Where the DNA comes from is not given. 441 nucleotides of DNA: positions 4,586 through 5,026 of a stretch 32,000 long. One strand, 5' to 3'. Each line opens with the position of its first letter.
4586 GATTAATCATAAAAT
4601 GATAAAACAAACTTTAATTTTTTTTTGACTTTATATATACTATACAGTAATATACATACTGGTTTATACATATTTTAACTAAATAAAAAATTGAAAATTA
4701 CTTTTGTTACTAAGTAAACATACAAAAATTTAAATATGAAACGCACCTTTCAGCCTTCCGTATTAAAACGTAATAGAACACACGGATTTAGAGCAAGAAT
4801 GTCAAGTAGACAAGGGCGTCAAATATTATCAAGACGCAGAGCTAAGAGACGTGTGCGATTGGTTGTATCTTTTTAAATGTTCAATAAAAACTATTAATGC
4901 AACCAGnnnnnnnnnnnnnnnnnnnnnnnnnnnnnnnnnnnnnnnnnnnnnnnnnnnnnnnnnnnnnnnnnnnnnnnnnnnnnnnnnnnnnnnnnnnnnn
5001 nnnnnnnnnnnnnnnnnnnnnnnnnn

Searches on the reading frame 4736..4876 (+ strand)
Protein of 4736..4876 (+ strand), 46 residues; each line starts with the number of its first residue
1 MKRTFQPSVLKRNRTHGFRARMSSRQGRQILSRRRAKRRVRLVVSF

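Call 4: search_protein_families(library=ncbifam, proteins=[window:4736-4876:+])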
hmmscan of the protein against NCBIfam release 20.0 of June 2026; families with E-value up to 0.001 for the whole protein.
window:4736-4876:+ (46 aa): 1 family
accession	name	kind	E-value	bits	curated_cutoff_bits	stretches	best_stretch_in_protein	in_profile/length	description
TIGR01030.1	rpmH_bact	equivalog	1.7e-21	76.2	37.65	1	1-44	1-44/44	50S ribosomal protein L34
